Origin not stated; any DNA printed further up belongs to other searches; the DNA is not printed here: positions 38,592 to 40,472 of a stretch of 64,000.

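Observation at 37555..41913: GcvT-family folate protein coupled to two PYROXD2/CrtI-like flavoproteins: candidate uncharacterised amine N-demethylase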

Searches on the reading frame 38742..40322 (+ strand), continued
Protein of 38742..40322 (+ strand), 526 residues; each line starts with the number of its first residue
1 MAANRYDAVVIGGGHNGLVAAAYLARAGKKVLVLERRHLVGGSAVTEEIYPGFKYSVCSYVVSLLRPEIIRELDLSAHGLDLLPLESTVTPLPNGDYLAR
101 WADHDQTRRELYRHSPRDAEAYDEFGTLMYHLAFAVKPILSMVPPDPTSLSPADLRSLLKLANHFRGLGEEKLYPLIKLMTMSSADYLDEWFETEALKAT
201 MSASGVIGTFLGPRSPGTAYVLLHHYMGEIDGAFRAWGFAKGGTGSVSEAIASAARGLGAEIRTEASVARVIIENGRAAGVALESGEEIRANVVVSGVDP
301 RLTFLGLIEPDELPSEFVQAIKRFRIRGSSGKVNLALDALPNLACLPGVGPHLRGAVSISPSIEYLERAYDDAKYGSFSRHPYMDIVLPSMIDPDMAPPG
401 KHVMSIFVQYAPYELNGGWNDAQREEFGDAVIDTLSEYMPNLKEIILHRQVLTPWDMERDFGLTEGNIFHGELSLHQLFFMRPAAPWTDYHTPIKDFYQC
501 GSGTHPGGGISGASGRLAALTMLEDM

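Call 57: find_homologous_proteins(query=P0291, max_evalue=1e-30)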
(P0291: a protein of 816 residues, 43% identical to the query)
Query P0291 (816 aa): 7994 proteins with E <= 1e-30 among 8000 candidates; the best 120 are listed.
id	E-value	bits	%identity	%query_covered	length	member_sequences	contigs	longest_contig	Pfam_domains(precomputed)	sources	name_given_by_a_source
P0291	0.0e+0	1887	100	100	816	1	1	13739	PF01946.24,PF01266.31,PF01593.31,PF13450.13,PF00890.31,PF07992.21,PF04828.23,PF01494.26,PF12831.14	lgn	-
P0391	0.0e+0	1060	60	92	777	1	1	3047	PF01946.24,PF01266.31,PF01593.31,PF13450.13,PF07992.21,PF04828.23,PF01494.26,PF12831.14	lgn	-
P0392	0.0e+0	1031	59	92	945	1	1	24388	PF01266.31,PF01593.31,PF13450.13,PF07992.21,PF04828.23,PF12831.14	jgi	jgi:phytoene dehydrogenase-like protein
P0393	0.0e+0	1020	60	92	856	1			PF01946.24,PF01266.31,PF01593.31,PF13450.13,PF07992.21,PF04828.23,PF01494.26,PF12831.14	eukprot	eukprot:TRINITY_DN8132_c0_g1_i1.p1 TRINITY_DN8132_c0_g1~~TRINITY_DN8132_c0_g1_i1.p1 ORF type:complet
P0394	0.0e+0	1015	58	92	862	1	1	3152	PF01946.24,PF01266.31,PF01593.31,PF13450.13,PF07992.21,PF04828.23,PF01494.26,PF12831.14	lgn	-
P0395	4.1e-285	966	56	92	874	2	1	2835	PF01946.24,PF01266.31,PF01593.31,PF13450.13,PF07992.21,PF04828.23,PF01494.26,PF12831.14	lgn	-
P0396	2.1e-284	964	57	90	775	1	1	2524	PF01266.31,PF01593.31,PF13450.13,PF07992.21,PF04828.23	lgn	-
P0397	9.9e-280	948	55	92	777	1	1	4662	PF01946.24,PF01266.31,PF01593.31,PF13450.13,PF00890.31,PF07992.21,PF00070.34,PF04828.23,PF01494.26,PF12831.14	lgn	-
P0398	2.8e-266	904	53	92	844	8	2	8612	PF01946.24,PF01266.31,PF01593.31,PF13450.13,PF07992.21,PF04828.23,PF12831.14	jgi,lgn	jgi:phytoene dehydrogenase-like protein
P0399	8.3e-265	899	53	92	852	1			PF01266.31,PF01593.31,PF13450.13,PF04828.23,PF12831.14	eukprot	eukprot:g998.t1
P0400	1.5e-264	898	52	93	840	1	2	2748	PF01266.31,PF01593.31,PF13450.13,PF04828.23,PF01494.26,PF12831.14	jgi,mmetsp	mmetsp:Transcript_79622/g.234158 ORF Transcript_79622/g.234158 Transcript_79622/m.234158 type:comple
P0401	1.1e-263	895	53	92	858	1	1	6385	PF01946.24,PF01266.31,PF01593.31,PF13450.13,PF07992.21,PF12831.14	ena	-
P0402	3.3e-261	887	55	93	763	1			PF01946.24,PF01266.31,PF01593.31,PF13450.13,PF07992.21,PF00070.34,PF12831.14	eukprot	eukprot:TRINITY_DN13552_c0_g1_i1.p1 TRINITY_DN13552_c0_g1~~TRINITY_DN13552_c0_g1_i1.p1 ORF type:comp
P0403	2.6e-259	881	51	94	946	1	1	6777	PF01946.24,PF01266.31,PF01593.31,PF13450.13,PF00890.31,PF07992.21,PF00070.34,PF04828.23,PF12831.14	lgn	-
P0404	6.2e-258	876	52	92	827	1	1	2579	PF01266.31,PF01593.31,PF13450.13,PF07992.21,PF00070.34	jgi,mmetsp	mmetsp:Transcript_4881/g.7431 ORF Transcript_4881/g.7431 Transcript_4881/m.7431 type:complete len:82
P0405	6.4e-257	873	51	92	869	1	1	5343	PF01266.31,PF01593.31,PF13450.13,PF07992.21,PF04828.23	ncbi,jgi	jgi:phytoene dehydrogenase-like protein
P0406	2.6e-256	871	63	74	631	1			PF01946.24,PF01266.31,PF01593.31,PF13450.13,PF07992.21,PF00070.34,PF12831.14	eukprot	eukprot:gene21985-28072_t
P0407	5.4e-256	870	51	94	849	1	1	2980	PF01266.31,PF01593.31,PF13450.13,PF07992.21,PF04828.23,PF12831.14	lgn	-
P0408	3.1e-255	867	52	92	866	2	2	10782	PF01266.31,PF01593.31,PF13450.13,PF07992.21,PF04828.23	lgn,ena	-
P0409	4.2e-254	864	53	89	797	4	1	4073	PF01266.31,PF01593.31,PF13450.13,PF07992.21,PF00070.34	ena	-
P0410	2.1e-253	861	52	92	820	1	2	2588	PF01266.31,PF01593.31,PF13450.13,PF07992.21,PF04828.23,PF12831.14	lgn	-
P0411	3.9e-251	854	53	89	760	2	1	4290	PF01266.31,PF01593.31,PF13450.13,PF07992.21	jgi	jgi:phytoene dehydrogenase-like protein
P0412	1.3e-248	845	53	85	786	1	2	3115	PF01266.31,PF01593.31,PF13450.13,PF07992.21,PF12831.14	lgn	-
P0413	1.0e-247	842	52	92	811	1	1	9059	PF01946.24,PF01266.31,PF01593.31,PF13450.13,PF07992.21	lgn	-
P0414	4.8e-247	840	50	90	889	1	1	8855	PF01946.24,PF01266.31,PF01593.31,PF13450.13,PF07992.21,PF04828.23,PF01494.26,PF12831.14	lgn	-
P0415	1.6e-243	829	61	72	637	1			PF01266.31,PF01593.31,PF13450.13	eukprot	eukprot:NODE_970_length_2213_cov_44.560287_g829_i0.p1 GENE.NODE_970_length_2213_cov_44.560287_g829_i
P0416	1.1e-240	819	53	88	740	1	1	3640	PF01266.31,PF01593.31,PF13450.13,PF07992.21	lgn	-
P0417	2.4e-238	811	61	74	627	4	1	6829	PF01266.31,PF01593.31,PF13450.13,PF07992.21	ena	-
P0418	7.3e-232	790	48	92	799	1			PF01946.24,PF01266.31,PF01593.31,PF13450.13,PF12831.14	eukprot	eukprot:TRINITY_DN1200_c0_g2_i1.p1 TRINITY_DN1200_c0_g2~~TRINITY_DN1200_c0_g2_i1.p1 ORF type:complet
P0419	8.8e-232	790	58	73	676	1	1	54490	PF01266.31,PF01593.31,PF13450.13,PF07992.21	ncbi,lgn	-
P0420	6.4e-231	787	62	68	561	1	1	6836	PF01946.24,PF01266.31,PF01593.31,PF13450.13,PF07992.21,PF00070.34,PF12831.14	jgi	-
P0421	3.8e-229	781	60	72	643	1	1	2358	PF01266.31,PF01593.31,PF13450.13,PF00890.31,PF07992.21,PF00070.34,PF12831.14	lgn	-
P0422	3.3e-228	778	47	93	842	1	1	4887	PF01266.31,PF01593.31,PF13450.13,PF04828.23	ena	-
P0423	1.2e-227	776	60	70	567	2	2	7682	PF01946.24,PF01266.31,PF01593.31,PF13450.13,PF00890.31,PF07992.21,PF00070.34,PF03486.21,PF01134.29,PF01494.26,PF12831.14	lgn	-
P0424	4.9e-227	774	62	68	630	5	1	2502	PF01266.31,PF01593.31,PF13450.13,PF00890.31,PF07992.21,PF00070.34,PF12831.14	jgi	-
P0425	8.1e-223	760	59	69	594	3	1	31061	PF01946.24,PF01266.31,PF01593.31,PF13450.13,PF00890.31,PF07992.21,PF01134.29,PF12831.14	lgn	-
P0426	9.2e-223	760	50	90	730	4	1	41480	PF01946.24,PF01266.31,PF01593.31,PF13450.13,PF07992.21,PF03486.21,PF04828.23,PF12831.14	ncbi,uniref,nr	ncbi:Pyridine nucleotide-disulfide oxidoreductase domain-containing protein 2 [Perkinsus olseni]|uni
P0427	1.2e-222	760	62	66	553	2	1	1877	PF01946.24,PF01266.31,PF01593.31,PF13450.13,PF07992.21,PF12831.14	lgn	-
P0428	3.0e-222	758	54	81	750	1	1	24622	PF01946.24,PF01266.31,PF01593.31,PF13450.13,PF04828.23,PF01134.29,PF01494.26,PF12831.14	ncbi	-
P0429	1.7e-220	752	62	67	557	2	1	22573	PF01946.24,PF01266.31,PF01593.31,PF13450.13,PF07992.21,PF12831.14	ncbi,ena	-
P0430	1.7e-219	749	57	70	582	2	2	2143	PF01946.24,PF01266.31,PF01593.31,PF13450.13,PF07992.21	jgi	-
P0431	4.5e-218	744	60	68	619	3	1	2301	PF01266.31,PF01593.31,PF13450.13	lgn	-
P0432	7.8e-218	744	60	68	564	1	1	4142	PF01266.31,PF01593.31,PF13450.13,PF07992.21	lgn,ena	-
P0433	8.6e-216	737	60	67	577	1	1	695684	PF01946.24,PF01266.31,PF01593.31,PF13450.13,PF07992.21,PF12831.14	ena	-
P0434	2.9e-215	735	61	67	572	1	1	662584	PF01946.24,PF01266.31,PF01593.31,PF13450.13,PF07992.21,PF00070.34,PF03486.21,PF12831.14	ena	-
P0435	1.4e-214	733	61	65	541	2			PF01593.31,PF13450.13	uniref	uniref:Pyridine nucleotide-disulfide oxidoreductase domain-containing protein 2 n=1 Tax=Arcella inte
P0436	2.1e-211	722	57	70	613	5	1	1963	PF01266.31,PF01593.31,PF13450.13,PF07992.21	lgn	-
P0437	2.3e-209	716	57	69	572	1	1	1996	PF01946.24,PF01266.31,PF01593.31,PF13450.13,PF07992.21,PF00070.34,PF03486.21,PF12831.14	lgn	-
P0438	2.5e-209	716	47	87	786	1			PF01946.24,PF01266.31,PF01593.31,PF13450.13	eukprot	eukprot:gene5498-7611_t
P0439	7.9e-207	707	60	65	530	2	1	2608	PF01266.31,PF01593.31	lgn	-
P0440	3.7e-206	705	55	69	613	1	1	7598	PF01266.31,PF01593.31,PF13450.13,PF00890.31,PF07992.21,PF00070.34,PF03486.21,PF01134.29,PF01494.26,PF12831.14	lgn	-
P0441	1.1e-205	703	55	70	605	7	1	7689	PF01266.31,PF01593.31,PF13450.13,PF07992.21,PF00070.34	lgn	-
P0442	2.0e-205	703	54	64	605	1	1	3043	PF01593.31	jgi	jgi:phytoene dehydrogenase-like protein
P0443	2.9e-205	702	56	68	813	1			PF01946.24,PF01266.31,PF01593.31,PF13450.13,PF00890.31,PF13499.13,PF07992.21,PF00070.34,PF01494.26,PF12831.14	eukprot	eukprot:g2155.t1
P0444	7.4e-203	694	50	86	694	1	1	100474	PF01266.31,PF01593.31,PF13450.13,PF07992.21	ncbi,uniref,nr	ncbi:Pyridine nucleotide-disulfide oxidoreductase domain-containing protein 2 [Perkinsus chesapeaki]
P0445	4.0e-202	692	56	68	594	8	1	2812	PF01946.24,PF01266.31,PF01593.31,PF13450.13,PF12831.14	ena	-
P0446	4.9e-202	691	45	90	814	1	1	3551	PF01266.31,PF01593.31,PF13450.13,PF12831.14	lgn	-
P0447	2.7e-201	689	53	69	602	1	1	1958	PF01946.24,PF01266.31,PF01593.31,PF13450.13,PF00890.31,PF07992.21,PF12831.14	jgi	-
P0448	3.3e-201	689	57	68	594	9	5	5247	PF01946.24,PF01266.31,PF01593.31,PF13450.13,PF00890.31,PF07992.21,PF01494.26,PF12831.14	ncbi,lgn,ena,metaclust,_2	metaclust:\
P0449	5.2e-200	685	59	67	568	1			PF01946.24,PF01266.31,PF01593.31,PF13450.13,PF00890.31,PF12831.14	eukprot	eukprot:TRINITY_DN4667_c0_g1_i1.p1 TRINITY_DN4667_c0_g1~~TRINITY_DN4667_c0_g1_i1.p1 ORF type:complet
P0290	6.8e-200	684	56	67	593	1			PF01946.24,PF01266.31,PF01593.31,PF13450.13,PF00890.31,PF07992.21,PF01134.29,PF12831.14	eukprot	eukprot:m.172571 g.172571 ORF g.172571 m.172571 type:complete len:594 (+) comp15374_c1_seq3:198-1979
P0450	8.6e-200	684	57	65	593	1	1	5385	PF01266.31,PF01593.31,PF13450.13,PF07992.21,PF00070.34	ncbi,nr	ncbi:MAG: NAD(P)/FAD-dependent oxidoreductase [archaeon]|nr:NAD(P)/FAD-dependent oxidoreductase [arc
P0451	4.5e-199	682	53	71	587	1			PF01266.31,PF01593.31,PF13450.13,PF07992.21,PF00070.34,PF12831.14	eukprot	eukprot:TRINITY_DN18267_c0_g3_i1.p1 TRINITY_DN18267_c0_g3~~TRINITY_DN18267_c0_g3_i1.p1 ORF type:comp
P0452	3.5e-198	679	55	68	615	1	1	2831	PF01946.24,PF01266.31,PF01593.31,PF13450.13,PF07992.21,PF01494.26,PF12831.14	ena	-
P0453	3.8e-198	679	54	68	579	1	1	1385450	PF01266.31,PF01593.31,PF13450.13,PF00890.31,PF12831.14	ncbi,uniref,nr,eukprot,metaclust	ncbi:FAD dependent oxidoreductase [Salpingoeca rosetta]|uniref:FAD dependent oxidoreductase n=1 Tax=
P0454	8.2e-198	677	58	64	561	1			PF01946.24,PF01266.31,PF01593.31,PF13450.13,PF12831.14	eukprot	eukprot:CAMPEP_0117863124 /NCGR_PEP_ID=MMETSP0950-20121206/5402_1 /TAXON_ID=44440 /ORGANISM="Chatton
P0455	8.6e-198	677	52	73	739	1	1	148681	PF01946.24,PF01266.31,PF01593.31,PF13450.13,PF07992.21,PF00070.34,PF01494.26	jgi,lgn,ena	-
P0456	3.7e-197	675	54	67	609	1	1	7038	PF01946.24,PF01266.31,PF01593.31,PF13450.13,PF07992.21,PF00070.34,PF12831.14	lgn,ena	-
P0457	1.8e-196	673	55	67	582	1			PF01946.24,PF01266.31,PF01593.31,PF13450.13,PF07992.21,PF00070.34,PF12831.14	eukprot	eukprot:TRINITY_DN33350_c0_g1_i1.p1 TRINITY_DN33350_c0_g1~~TRINITY_DN33350_c0_g1_i1.p1 ORF type:comp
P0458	2.2e-196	673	54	67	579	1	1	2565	PF01266.31,PF01593.31,PF13450.13,PF00890.31,PF07992.21,PF03486.21,PF12831.14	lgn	-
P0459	3.8e-196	672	55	67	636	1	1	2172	PF01946.24,PF01266.31,PF01593.31,PF13450.13,PF00890.31,PF07992.21,PF00070.34,PF01494.26,PF12831.14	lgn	-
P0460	4.7e-196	672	59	66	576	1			PF01946.24,PF01266.31,PF01593.31,PF13450.13,PF07992.21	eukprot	eukprot:173132_1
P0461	1.2e-194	667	55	69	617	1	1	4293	PF01946.24,PF01266.31,PF01593.31,PF13450.13,PF12831.14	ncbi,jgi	jgi:phytoene dehydrogenase-like protein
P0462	2.5e-194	666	56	66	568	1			PF01946.24,PF01266.31,PF01593.31,PF13450.13,PF00890.31,PF07992.21,PF00070.34,PF12831.14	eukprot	eukprot:m.87236 g.87236 ORF g.87236 m.87236 type:complete len:569 (+) comp14768_c0_seq1:1055-2761(+)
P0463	6.5e-193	661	53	71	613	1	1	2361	PF01946.24,PF01266.31,PF01593.31,PF13450.13,PF00890.31,PF07992.21,PF00070.34,PF01494.26,PF12831.14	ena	-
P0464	6.4e-190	651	56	65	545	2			PF01266.31,PF01593.31,PF13450.13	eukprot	eukprot:CAMPEP_0184498816 /NCGR_PEP_ID=MMETSP0113_2-20130426/39916_1 /TAXON_ID=91329 /ORGANISM="Norr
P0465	1.7e-189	650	56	63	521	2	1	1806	PF01593.31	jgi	-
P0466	1.7e-189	650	56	65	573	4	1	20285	PF01946.24,PF01266.31,PF01593.31,PF13450.13,PF07992.21,PF12831.14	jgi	-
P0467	2.3e-189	649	55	67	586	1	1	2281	PF01946.24,PF01266.31,PF01593.31,PF13450.13,PF12831.14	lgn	-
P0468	2.8e-189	649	55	67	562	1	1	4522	PF01266.31,PF01593.31,PF13450.13,PF01494.26,PF12831.14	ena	-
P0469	8.1e-188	644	48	72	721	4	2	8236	PF01946.24,PF01266.31,PF01593.31,PF13450.13,PF07992.21,PF00070.34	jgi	jgi:phytoene dehydrogenase-like protein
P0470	1.0e-186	641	55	67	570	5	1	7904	PF01946.24,PF01266.31,PF01593.31,PF13450.13,PF07992.21,PF01494.26,PF12831.14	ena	-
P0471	1.2e-186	640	55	66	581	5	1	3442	PF01946.24,PF01266.31,PF01593.31,PF13450.13,PF12831.14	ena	-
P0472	2.0e-186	640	59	60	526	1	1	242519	PF01593.31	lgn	-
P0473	2.8e-186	639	53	66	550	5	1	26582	PF01946.24,PF01266.31,PF01593.31,PF13450.13,PF07992.21,PF12831.14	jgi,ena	-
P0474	1.0e-185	637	56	66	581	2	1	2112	PF01946.24,PF01266.31,PF01593.31,PF13450.13,PF00890.31,PF07992.21,PF00070.34,PF01494.26,PF12831.14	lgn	-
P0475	1.8e-185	637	54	67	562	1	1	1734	PF01946.24,PF01266.31,PF01593.31,PF13450.13,PF01494.26,PF12831.14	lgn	-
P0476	2.0e-185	636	53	69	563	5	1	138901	PF01946.24,PF01266.31,PF01593.31,PF13450.13,PF07992.21,PF03486.21,PF12831.14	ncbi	ncbi:phytoene dehydrogenase, putative, partial [Perkinsus marinus ATCC 50983]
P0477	2.2e-185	636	54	67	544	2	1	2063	PF01946.24,PF01266.31,PF01593.31,PF13450.13,PF00890.31,PF07992.21,PF00070.34,PF01494.26,PF12831.14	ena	-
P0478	9.9e-185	634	44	91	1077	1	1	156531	PF01946.24,PF00696.34,PF01266.31,PF01593.31,PF13450.13,PF07992.21,PF12831.14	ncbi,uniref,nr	ncbi:Pyridine nucleotide-disulfide oxidoreductase domain-containing protein 2 [Perkinsus olseni]|uni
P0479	3.2e-184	632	54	66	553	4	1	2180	PF01946.24,PF01266.31,PF01593.31,PF13450.13,PF07992.21,PF12831.14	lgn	-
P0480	3.3e-184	632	54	66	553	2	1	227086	PF01946.24,PF01266.31,PF01593.31,PF13450.13,PF07992.21,PF12831.14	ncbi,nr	ncbi:MAG: FAD dependent oxidoreductase [candidate division NC10 bacterium CSP1-5]|nr:MAG: FAD depend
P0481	4.3e-184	632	52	70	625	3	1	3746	PF01946.24,PF01266.31,PF01593.31,PF13450.13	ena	-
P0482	5.8e-184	632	55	67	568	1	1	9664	PF01946.24,PF01266.31,PF01593.31,PF13450.13,PF07992.21,PF12831.14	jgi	jgi:phytoene dehydrogenase-like protein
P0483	9.4e-184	631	55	66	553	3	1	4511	PF01946.24,PF01266.31,PF01593.31,PF13450.13,PF00890.31,PF07992.21,PF00070.34,PF12831.14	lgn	-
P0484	1.7e-183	630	54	66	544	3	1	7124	PF01946.24,PF01266.31,PF01593.31,PF13450.13,PF00890.31,PF07992.21,PF00070.34,PF12831.14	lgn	-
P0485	4.4e-183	629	55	67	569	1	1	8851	PF01946.24,PF01266.31,PF01593.31,PF13450.13,PF07992.21,PF12831.14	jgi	jgi:phytoene dehydrogenase-like protein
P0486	8.4e-183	628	54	66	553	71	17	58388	PF01946.24,PF01266.31,PF01593.31,PF13450.13,PF00890.31,PF07992.21,PF12831.14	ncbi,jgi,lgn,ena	jgi:phytoene dehydrogenase-like protein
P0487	3.1e-182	626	54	66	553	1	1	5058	PF01946.24,PF01266.31,PF01593.31,PF13450.13,PF00890.31,PF07992.21,PF12831.14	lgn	-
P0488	1.1e-181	624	47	76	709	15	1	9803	PF01946.24,PF01266.31,PF01593.31,PF13450.13,PF07992.21,PF04828.23,PF01494.26,PF12831.14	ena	-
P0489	8.1e-180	618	54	66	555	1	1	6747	PF01946.24,PF01266.31,PF01593.31,PF13450.13,PF00890.31,PF07992.21,PF12831.14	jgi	jgi:phytoene dehydrogenase-like protein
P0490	3.4e-179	616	52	66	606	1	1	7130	PF01946.24,PF01266.31,PF01593.31,PF13450.13,PF07992.21,PF01494.26,PF12831.14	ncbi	-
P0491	3.5e-179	616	53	65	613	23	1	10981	PF01266.31,PF01593.31,PF13450.13,PF07992.21,PF12831.14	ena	-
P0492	4.2e-179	616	54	67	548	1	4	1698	PF01946.24,PF01266.31,PF01593.31,PF13450.13,PF07992.21,PF00070.34,PF12831.14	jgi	-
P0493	5.3e-179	615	53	66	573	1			PF01266.31,PF01593.31,PF13450.13,PF07992.21,PF00996.25,PF12831.14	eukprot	eukprot:GILJ01009638.1.p1 GENE.GILJ01009638.1~~GILJ01009638.1.p1 ORF type:complete len:581 (+),score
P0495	1.0e-178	614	54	67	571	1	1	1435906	PF01946.24,PF01266.31,PF01593.31,PF13450.13,PF00890.31,PF07992.21,PF00070.34,PF01494.26,PF12831.14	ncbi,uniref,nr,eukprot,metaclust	ncbi:uncharacterized protein MONBRDRAFT_16518 [Monosiga brevicollis MX1]|uniref:Pyridine nucleotide-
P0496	6.4e-178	612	53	66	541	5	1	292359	PF01946.24,PF01266.31,PF01593.31,PF13450.13,PF07992.21,PF12831.14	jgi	jgi:phytoene dehydrogenase-like protein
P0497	1.2e-177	611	53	66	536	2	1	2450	PF01946.24,PF01266.31,PF01593.31,PF13450.13,PF00890.31,PF07992.21,PF12831.14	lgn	-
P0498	1.2e-177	611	53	66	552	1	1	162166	PF01946.24,PF01266.31,PF01593.31,PF13450.13,PF00890.31,PF07992.21,PF01494.26,PF12831.14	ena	-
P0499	6.5e-176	605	52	66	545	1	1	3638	PF01946.24,PF01266.31,PF01593.31,PF13450.13,PF00890.31,PF07992.21,PF12831.14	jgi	jgi:phytoene dehydrogenase-like protein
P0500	8.8e-176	605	48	73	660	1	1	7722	PF01946.24,PF01266.31,PF01593.31,PF13450.13,PF07992.21,PF00070.34,PF12831.14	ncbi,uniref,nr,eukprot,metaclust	ncbi:amine oxidase-related protein [Reticulomyxa filosa]|uniref:Amine oxidase-related protein n=1 Ta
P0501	1.3e-175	604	53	66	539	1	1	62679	PF01946.24,PF01266.31,PF01593.31,PF13450.13,PF07992.21,PF12831.14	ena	-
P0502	1.0e-174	601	53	67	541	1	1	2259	PF01266.31,PF01593.31,PF13450.13,PF00890.31,PF07992.21,PF12831.14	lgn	-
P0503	1.1e-174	601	52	66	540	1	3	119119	PF01946.24,PF01266.31,PF01593.31,PF13450.13,PF00890.31,PF07992.21,PF12831.14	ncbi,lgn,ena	-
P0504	1.1e-174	601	52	66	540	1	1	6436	PF01946.24,PF01266.31,PF01593.31,PF13450.13,PF12831.14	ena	-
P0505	1.2e-174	601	52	68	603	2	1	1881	PF01946.24,PF01266.31,PF01593.31,PF13450.13,PF07992.21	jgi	-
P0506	2.8e-174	600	52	67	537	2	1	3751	PF01946.24,PF01266.31,PF01593.31,PF13450.13,PF00890.31,PF07992.21,PF12831.14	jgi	jgi:phytoene dehydrogenase-like protein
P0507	3.6e-174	599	52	67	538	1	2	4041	PF01946.24,PF01266.31,PF01593.31,PF13450.13,PF00890.31,PF07992.21,PF12831.14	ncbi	-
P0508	4.6e-174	599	54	62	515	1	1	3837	PF01266.31,PF01593.31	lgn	-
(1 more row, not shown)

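Call 59: find_encoding_contigs(protein=P0480, flank=8000, max_places=2)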
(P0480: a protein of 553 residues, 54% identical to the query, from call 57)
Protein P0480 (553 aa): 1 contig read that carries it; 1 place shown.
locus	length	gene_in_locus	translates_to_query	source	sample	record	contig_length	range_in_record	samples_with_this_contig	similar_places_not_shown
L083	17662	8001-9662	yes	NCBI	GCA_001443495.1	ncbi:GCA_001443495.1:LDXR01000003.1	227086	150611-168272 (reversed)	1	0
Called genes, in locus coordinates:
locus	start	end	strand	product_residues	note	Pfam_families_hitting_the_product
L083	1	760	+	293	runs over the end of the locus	PF00231:ATP-synt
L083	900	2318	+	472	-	PF02874:ATP-synt_ab_N, PF00006:ATP-synt_ab, PF22919:ATP-synt_VA_C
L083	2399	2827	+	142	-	PF02823:ATP-synt_DE_N, PF00401:ATP-synt_DE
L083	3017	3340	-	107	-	PF09723:Zn_ribbon_8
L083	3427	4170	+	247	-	PF06271:RDD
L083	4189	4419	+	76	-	-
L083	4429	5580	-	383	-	PF00586:AIRS, PF02769:AIRS_C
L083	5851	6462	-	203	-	PF02353:CMAS (weak), PF08123:DOT1 (weak), PF13847:Methyltransf_31, PF13649:Methyltransf_25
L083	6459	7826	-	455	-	PF00324:AA_permease, PF13520:AA_permease_2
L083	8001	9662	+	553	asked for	PF01266:DAO (weak), PF01946:Thi4 (weak), PF07992:Pyr_redox_2 (faint), PF12831:FAD_oxidored (weak), PF13450:NAD_binding_8, PF01593:Amino_oxidase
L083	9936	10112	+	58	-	-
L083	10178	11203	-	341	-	-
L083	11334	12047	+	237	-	-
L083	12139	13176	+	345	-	PF04613:LpxD, PF25084:LbH_EIF2B (weak), PF25087:GMPPB_C (weak), PF00132:Hexapep (weak), PF14602:Hexapep_2 (faint), PF00132:Hexapep (weak)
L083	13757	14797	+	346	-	PF00195:Chal_sti_synt_N, PF08392:FAE1_CUT1_RppA, PF08545:ACP_syn_III, PF02797:Chal_sti_synt_C, PF08541:ACP_syn_III_C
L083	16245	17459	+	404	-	PF00890:FAD_binding_2 (weak), PF01266:DAO (weak), PF01494:FAD_binding_3, PF01946:Thi4 (faint), PF04820:Trp_halogenase (faint), PF05834:Lycopene_cycl (faint), PF12831:FAD_oxidored (weak), PF13450:NAD_binding_8 (weak), +1 more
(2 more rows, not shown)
